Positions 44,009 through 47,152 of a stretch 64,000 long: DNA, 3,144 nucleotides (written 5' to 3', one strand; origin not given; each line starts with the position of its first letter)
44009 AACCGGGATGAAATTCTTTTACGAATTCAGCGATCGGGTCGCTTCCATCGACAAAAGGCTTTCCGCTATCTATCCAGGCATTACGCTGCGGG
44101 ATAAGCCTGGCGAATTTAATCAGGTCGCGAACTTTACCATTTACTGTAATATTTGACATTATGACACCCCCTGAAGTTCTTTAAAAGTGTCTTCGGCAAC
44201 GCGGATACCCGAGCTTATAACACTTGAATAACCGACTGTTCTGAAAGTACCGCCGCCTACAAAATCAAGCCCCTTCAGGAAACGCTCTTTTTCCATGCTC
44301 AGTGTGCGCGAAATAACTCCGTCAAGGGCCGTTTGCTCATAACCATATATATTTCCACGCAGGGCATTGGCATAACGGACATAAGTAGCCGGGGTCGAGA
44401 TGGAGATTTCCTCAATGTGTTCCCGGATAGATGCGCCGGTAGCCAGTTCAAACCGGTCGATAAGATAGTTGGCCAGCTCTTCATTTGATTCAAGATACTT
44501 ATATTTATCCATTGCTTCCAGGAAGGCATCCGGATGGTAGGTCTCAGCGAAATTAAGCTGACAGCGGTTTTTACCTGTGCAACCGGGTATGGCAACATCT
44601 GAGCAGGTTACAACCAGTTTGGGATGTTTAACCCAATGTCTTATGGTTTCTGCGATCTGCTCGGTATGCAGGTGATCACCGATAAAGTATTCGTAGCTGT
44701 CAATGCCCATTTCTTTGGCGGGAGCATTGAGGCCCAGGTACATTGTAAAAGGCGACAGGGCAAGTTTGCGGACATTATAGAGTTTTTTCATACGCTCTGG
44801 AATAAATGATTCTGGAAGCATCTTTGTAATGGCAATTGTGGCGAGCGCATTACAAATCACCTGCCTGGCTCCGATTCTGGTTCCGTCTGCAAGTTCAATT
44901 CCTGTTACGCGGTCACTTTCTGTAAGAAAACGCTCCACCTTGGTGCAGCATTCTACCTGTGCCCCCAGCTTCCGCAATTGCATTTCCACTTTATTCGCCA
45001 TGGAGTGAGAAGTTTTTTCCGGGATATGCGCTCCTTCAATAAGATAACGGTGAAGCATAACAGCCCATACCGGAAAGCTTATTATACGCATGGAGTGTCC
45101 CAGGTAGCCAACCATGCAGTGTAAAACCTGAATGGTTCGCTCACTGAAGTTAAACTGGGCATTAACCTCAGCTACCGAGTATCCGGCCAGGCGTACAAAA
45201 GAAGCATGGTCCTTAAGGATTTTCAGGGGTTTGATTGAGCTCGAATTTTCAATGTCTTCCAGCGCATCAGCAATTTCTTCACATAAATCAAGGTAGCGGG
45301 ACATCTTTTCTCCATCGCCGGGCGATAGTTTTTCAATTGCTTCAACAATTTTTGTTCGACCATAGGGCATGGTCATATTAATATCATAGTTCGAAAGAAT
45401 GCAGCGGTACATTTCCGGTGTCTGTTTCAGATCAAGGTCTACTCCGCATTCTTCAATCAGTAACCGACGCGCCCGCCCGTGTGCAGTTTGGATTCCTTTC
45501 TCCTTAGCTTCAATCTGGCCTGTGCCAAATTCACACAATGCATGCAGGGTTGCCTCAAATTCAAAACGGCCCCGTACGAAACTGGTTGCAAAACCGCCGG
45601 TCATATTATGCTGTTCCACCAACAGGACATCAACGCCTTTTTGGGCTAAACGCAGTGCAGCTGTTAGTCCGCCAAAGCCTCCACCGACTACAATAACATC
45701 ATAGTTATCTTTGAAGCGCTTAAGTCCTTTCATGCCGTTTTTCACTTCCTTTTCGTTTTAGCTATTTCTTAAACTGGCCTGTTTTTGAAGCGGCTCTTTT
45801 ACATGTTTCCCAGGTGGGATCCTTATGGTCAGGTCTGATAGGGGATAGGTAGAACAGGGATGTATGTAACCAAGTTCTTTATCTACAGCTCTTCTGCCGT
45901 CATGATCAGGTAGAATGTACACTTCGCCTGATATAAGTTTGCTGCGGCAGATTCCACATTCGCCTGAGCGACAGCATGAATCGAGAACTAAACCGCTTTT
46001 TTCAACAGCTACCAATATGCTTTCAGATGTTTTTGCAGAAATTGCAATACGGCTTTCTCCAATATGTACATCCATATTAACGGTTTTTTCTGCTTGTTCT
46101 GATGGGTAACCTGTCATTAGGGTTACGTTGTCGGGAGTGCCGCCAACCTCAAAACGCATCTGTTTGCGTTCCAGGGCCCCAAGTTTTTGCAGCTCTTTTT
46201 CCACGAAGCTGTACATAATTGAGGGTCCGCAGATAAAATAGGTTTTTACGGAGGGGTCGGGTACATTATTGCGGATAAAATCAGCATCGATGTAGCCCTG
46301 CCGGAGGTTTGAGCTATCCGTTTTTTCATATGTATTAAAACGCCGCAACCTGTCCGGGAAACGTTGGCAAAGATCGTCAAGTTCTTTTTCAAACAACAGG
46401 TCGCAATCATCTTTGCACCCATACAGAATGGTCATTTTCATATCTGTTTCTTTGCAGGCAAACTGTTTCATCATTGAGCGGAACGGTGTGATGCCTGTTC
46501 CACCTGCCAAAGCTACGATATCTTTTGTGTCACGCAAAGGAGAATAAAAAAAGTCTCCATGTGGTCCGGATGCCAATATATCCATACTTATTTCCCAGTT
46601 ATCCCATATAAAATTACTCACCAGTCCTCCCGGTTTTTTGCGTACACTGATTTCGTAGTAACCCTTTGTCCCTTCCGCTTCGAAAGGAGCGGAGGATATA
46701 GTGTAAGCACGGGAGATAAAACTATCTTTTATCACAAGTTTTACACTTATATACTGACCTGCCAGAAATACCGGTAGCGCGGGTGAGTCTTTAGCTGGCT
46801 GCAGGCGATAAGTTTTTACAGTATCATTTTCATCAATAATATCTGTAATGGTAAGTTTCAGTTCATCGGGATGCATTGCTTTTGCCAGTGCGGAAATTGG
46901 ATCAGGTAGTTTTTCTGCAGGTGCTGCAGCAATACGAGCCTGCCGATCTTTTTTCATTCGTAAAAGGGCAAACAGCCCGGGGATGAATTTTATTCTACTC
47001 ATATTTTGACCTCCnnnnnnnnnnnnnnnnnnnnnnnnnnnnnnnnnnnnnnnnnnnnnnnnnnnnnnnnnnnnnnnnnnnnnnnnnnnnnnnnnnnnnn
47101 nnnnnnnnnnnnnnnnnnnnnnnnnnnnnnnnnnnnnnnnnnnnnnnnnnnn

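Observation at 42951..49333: GntR-controlled tandem duplication of a two-gene redox module: CrtI-like FAD oxidoreductase + FNR-like/2Fe-2S reductase (A2-B2-A1-B1)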

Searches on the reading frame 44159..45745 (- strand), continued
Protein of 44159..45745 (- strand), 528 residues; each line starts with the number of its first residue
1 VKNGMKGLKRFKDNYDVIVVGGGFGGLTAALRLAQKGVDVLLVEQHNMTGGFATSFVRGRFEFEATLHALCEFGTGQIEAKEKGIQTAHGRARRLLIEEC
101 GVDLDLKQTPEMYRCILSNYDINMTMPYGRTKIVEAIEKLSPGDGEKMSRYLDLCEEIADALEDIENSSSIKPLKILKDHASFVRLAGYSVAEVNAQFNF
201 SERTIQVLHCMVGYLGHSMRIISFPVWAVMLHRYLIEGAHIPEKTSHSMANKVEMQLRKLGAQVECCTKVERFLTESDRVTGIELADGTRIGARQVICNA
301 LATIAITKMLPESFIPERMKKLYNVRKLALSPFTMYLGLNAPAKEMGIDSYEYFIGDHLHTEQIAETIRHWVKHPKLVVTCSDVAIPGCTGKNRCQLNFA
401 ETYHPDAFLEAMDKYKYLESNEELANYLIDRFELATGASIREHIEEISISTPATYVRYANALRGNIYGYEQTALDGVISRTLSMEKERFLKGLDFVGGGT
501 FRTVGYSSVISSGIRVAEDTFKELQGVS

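Call 77: find_encoding_contigs(protein=P0259, flank=6000, max_places=1)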
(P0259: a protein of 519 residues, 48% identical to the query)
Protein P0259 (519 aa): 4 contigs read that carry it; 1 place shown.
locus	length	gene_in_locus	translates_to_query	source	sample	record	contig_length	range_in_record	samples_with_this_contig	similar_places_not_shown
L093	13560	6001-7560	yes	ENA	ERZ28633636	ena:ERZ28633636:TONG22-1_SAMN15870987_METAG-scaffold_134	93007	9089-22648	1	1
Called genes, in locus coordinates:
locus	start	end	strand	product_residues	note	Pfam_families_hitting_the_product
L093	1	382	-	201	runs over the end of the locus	PF02660:G3P_acyltransf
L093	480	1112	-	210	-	PF00849:PseudoU_synth_2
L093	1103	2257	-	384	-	PF05496:RuvB_N (weak), PF00004:AAA, PF07724:AAA_2, PF07728:AAA_5 (weak), PF22667:Lon_lid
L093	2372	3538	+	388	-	PF05958:tRNA_U5-meth_tr, PF02475:TRM5-TYW2_MTfase (faint), PF01555:N6_N4_Mtase (faint), PF03602:Cons_hypoth95, PF09445:Methyltransf_15, PF13649:Methyltransf_25 (weak), PF13847:Methyltransf_31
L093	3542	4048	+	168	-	PF13302:Acetyltransf_3, PF13420:Acetyltransf_4, PF13673:Acetyltransf_10, PF00583:Acetyltransf_1, PF13508:Acetyltransf_7, PF08445:FR47 (weak)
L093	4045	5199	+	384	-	PF07690:MFS_1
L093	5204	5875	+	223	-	PF04140:ICMT, PF04191:PEMT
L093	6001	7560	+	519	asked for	PF00890:FAD_binding_2, PF01134:GIDA (faint), PF01266:DAO (weak), PF01494:FAD_binding_3 (faint), PF07992:Pyr_redox_2 (faint), PF12831:FAD_oxidored, PF13450:NAD_binding_8, PF01593:Amino_oxidase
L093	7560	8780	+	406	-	PF00970:FAD_binding_6, PF00175:NAD_binding_1, PF00111:Fer2 (weak)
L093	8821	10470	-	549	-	PF00989:PAS (weak), PF13188:PAS_8 (weak), PF00512:HisKA, PF02518:HATPase_c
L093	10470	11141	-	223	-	PF00072:Response_reg, PF00486:Trans_reg_C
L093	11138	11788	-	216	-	PF01895:PhoU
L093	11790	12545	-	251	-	PF02463:SMC_N (weak), PF00005:ABC_tran, PF13304:AAA_21 (weak)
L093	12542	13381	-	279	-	PF00528:BPD_transp_1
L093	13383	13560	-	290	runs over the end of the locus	PF00528:BPD_transp_1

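Call 78: find_encoding_contigs(protein=P0273, flank=6000, max_places=1)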
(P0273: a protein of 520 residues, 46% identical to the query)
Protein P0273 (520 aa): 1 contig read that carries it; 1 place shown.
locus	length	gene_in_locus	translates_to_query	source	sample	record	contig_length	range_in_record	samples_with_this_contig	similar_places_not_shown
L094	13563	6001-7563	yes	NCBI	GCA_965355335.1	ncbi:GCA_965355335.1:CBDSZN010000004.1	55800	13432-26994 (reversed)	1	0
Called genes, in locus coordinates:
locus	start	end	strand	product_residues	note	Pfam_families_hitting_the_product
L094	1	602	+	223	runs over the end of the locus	PF02463:SMC_N (weak), PF00005:ABC_tran, PF13304:AAA_21 (faint)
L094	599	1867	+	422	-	PF12704:MacB_PCD, PF02687:FtsX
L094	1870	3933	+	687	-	PF25990:Beta-barrel_YknX (faint), PF25984:BSH_YknX (faint), PF25975:CzcB_C (weak)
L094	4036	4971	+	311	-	PF00561:Abhydrolase_1 (faint), PF12146:Hydrolase_4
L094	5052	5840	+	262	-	-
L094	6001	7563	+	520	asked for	PF00890:FAD_binding_2, PF01266:DAO (faint), PF03486:HI0933_like (faint), PF07992:Pyr_redox_2 (faint), PF12831:FAD_oxidored, PF13450:NAD_binding_8, PF01593:Amino_oxidase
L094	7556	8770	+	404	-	PF00970:FAD_binding_6 (weak), PF00175:NAD_binding_1, PF00111:Fer2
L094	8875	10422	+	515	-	PF00890:FAD_binding_2, PF01266:DAO, PF01494:FAD_binding_3 (weak), PF01593:Amino_oxidase, PF01946:Thi4 (weak), PF07992:Pyr_redox_2 (weak), PF12831:FAD_oxidored, PF13450:NAD_binding_8, +3 more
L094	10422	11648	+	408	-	PF00970:FAD_binding_6 (weak), PF00175:NAD_binding_1, PF00111:Fer2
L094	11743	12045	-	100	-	PF13193:AMP-binding_C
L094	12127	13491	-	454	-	PF00501:AMP-binding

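Call 79: find_encoding_contigs(protein=P0242, flank=6000, max_places=1)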
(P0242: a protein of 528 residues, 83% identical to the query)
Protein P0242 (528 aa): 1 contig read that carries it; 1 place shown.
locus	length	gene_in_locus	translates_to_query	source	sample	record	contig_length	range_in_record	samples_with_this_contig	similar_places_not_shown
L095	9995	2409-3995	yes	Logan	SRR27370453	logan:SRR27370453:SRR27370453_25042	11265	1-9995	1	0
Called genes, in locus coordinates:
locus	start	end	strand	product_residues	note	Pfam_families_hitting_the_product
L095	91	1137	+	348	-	-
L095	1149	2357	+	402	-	PF00970:FAD_binding_6, PF00175:NAD_binding_1, PF00111:Fer2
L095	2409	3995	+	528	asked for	PF00890:FAD_binding_2 (weak), PF01266:DAO, PF07992:Pyr_redox_2 (faint), PF12831:FAD_oxidored, PF01593:Amino_oxidase, PF13450:NAD_binding_8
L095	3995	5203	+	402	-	PF00970:FAD_binding_6, PF00175:NAD_binding_1, PF00111:Fer2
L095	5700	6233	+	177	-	PF06941:NT5C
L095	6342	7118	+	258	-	PF06094:GGACT, PF13772:AIG2_2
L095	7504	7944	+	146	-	PF00149:Metallophos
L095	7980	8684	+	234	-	-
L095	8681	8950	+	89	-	-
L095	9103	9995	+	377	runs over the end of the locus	PF01381:HTH_3, PF12844:HTH_19, PF13443:HTH_26 (weak), PF13560:HTH_31, PF06114:Peptidase_M78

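Call 81: search_protein_families(library=pfam, proteins=[L094:4036-4971:+, L094:5052-5840:+, L093:5204-5875:+], max_evalue=0.001)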
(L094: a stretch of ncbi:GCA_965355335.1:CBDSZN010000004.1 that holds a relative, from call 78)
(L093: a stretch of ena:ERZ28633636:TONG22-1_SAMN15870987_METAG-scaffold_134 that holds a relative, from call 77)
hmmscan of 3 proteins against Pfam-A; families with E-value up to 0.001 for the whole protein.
L094:4036-4971:+ (311 aa): 2 families
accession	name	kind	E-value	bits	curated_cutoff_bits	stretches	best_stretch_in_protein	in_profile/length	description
PF12146.15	Hydrolase_4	-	9.1e-41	140.2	27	1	28-292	3-238/239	Serine aminopeptidase, S33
PF00561.26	Abhydrolase_1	-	1.1e-05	25.6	25.8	1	34-132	5-93/245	alpha/beta hydrolase fold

L094:5052-5840:+ (262 aa): 0 families

L093:5204-5875:+ (223 aa): 4 families
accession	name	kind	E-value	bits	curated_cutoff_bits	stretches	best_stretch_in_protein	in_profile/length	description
PF04140.19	ICMT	-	4.7e-08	33.8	24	1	115-200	5-93/95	Isoprenylcysteine carboxyl methyltransferase (ICMT) family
PF04191.18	PEMT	-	5e-08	33.8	25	1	117-201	11-99/105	Phospholipid methyltransferase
PF01222.22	ERG4_ERG24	-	0.00019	20.8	27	1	134-223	340-432/432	Ergosterol biosynthesis ERG4/ERG24 family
PF06966.17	DUF1295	-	0.00057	19.9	20.4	1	106-172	118-182/235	Protein of unknown function (DUF1295)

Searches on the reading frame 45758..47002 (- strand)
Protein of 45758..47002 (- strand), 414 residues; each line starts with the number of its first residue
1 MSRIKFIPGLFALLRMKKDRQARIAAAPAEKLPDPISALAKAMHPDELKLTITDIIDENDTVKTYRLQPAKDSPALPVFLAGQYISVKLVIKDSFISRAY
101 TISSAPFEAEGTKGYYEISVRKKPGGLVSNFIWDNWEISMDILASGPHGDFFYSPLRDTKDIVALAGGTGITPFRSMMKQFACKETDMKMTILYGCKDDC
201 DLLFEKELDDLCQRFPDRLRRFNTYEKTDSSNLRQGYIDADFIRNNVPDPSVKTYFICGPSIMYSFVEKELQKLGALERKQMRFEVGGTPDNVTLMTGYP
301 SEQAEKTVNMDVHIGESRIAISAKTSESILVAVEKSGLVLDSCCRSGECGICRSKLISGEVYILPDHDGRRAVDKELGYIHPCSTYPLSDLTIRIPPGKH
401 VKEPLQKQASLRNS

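Call 3: search_protein_families(library=pfam, proteins=[window:45758-47002:-], max_evalue=0.01)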
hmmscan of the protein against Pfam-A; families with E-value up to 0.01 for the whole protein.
window:45758-47002:- (414 aa): 3 families
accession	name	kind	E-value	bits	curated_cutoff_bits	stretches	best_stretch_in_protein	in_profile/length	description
PF00175.26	NAD_binding_1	-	1.4e-20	74.4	22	1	165-268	2-108/109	Oxidoreductase NAD-binding domain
PF00970.30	FAD_binding_6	-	4e-12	46.8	21.1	1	51-153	3-99/99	Oxidoreductase FAD-binding domain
PF00111.32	Fer2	-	3.1e-07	30.7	21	1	314-387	3-76/77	2Fe-2S iron-sulfur cluster binding domain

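Call 4: search_protein_families(library=ncbifam, proteins=[window:45758-47002:-], max_evalue=0.01)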
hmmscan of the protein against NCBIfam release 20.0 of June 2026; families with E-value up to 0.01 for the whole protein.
window:45758-47002:- (414 aa): 30 families (the best 25 are shown)
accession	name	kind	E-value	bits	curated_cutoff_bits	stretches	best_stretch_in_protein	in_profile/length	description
NF058606.1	GlBtMonoRdsGbcB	equivalog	3.5e-40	138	500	1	53-393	19-360/362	glycine betaine monooxygenase reductase subunit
TIGR02160.1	PA_CoA_Oxy5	hypoth_equivalog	1.9e-39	135.5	420.8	1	78-390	32-345/352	1,2-phenylacetyl-CoA epoxidase subunit PaaE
NF040810.1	BenC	equivalog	2.3e-38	132.2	430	2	44-275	101-319/333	benzoate 1,2-dioxygenase electron transfer component BenC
NF007964.0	PRK10684.1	equivalog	5.7e-35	120.8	383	1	50-393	12-332/333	NADH oxidoreductase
NF009805.0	PRK13289.1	equivalog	6.6e-35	120.8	432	1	51-291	158-396/399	NO-inducible flavohemoprotein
NF045803.1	MethMoxFADbindMmoC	equivalog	1.7e-28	99.4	500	2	66-276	127-330/343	aromatic/alkene monooxygenase hydroxylase FAD-binding subunit MmoC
NF008822.0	PRK11872.1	equivalog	2.9e-23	82.4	402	1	34-282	93-330/341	anthranilate 1,2-dioxygenase electron transfer component AntC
TIGR01941.1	nqrF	equivalog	2.1e-18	66.5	295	1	121-278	235-395/405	NADH:ubiquinone reductase (Na(+)-transporting) subunit F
NF005963.0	PRK08051.1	equivalog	6.6e-13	48.5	230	1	50-271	6-214/233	NAD(P)H-flavin reductase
NF006220.0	PRK08345.1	subfamily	1e-12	48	395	1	109-275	66-240/294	cytochrome-c3 hydrogenase subunit gamma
TIGR02911.1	sulfite_red_B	equivalog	1.8e-12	47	288.6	1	113-277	56-215/261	anaerobic sulfite reductase subunit AsrB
NF052252.1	flav_redu_LuxG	exception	8.1e-12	44.8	340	1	79-280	28-222/232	flavin mononucleotide reductase LuxG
NF000796.0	PRK00054.1-1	equivalog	7.4e-11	41.8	224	1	49-274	5-192/254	dihydroorotate dehydrogenase electron transfer subunit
NF040830.1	sulfhyd_ShyC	equivalog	3.3e-09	36.3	600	1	109-273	61-232/288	NAD(P)-dependent hydrogenase/sulfhydrogenase 2 subunit gamma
NF004317.0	PRK05713.1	equivalog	5.3e-09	35.8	338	2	59-220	103-253/312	iron-sulfur-binding ferredoxin reductase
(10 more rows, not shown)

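Call 8: search_solved_structures(query=window:45758-47002:-, max_evalue=0.001)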
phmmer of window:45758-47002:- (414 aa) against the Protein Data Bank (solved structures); distinct sequences matched with E-value up to 0.001: 147 (the best 60 are shown).
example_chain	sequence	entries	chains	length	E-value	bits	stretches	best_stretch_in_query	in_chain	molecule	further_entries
1krh_A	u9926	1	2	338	1.8e-24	89.5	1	52-273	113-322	Benzoate 1,2-Dioxygenase Reductase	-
7rom_A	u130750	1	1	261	4.4e-20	75.1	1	54-280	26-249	NADH-cytochrome b5 reductase 1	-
2eix_A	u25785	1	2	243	2.8e-18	69.1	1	42-277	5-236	NADH-cytochrome b5 reductase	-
5ogx_A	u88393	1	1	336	2e-17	66.3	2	74-266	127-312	Cytochrome P450 reductase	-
7c3a_A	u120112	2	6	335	1.6e-16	63.3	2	78-205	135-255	Ferredoxin reductase component of carbazole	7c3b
4wqm_A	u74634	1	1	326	8.4e-14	54.4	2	323-395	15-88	Toluene-4-monooxygenase electron transfer component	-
7xk3_F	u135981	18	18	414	2.8e-13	52.7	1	123-288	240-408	Na(+)-translocating NADH-quinone reductase subunit F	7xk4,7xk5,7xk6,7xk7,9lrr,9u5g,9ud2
8a1t_F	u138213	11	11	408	5.3e-13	51.7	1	123-287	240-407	Na(+)-translocating NADH-quinone reductase subunit F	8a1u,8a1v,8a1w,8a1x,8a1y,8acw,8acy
4eh1_A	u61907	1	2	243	8.5e-13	51.1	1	61-288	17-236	Flavohemoprotein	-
1i7p_A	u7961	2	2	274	1.2e-12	50.5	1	81-275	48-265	NADH-CYTOCHROME B5 REDUCTASE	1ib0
1gvh_A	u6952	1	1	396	1.3e-12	50.5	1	62-286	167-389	FLAVOHEMOPROTEIN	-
1qx4_A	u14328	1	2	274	4e-12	48.8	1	155-275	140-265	NADH-cytochrome b5 reductase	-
3ozu_A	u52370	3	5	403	5.4e-12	48.4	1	56-288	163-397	Flavohemoprotein | Flavohemoglobin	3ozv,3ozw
1cqx_A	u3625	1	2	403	6.3e-12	48.2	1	56-288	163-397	FLAVOHEMOPROTEIN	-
5yly_A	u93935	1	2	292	1.8e-11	46.7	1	95-275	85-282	Nitrate reductase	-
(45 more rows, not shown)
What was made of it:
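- Its nearest families (PaaE, GbcB, BenC, Hcr) all deliver electrons from NAD(P)H to a terminal enzyme (calls 4, 8).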
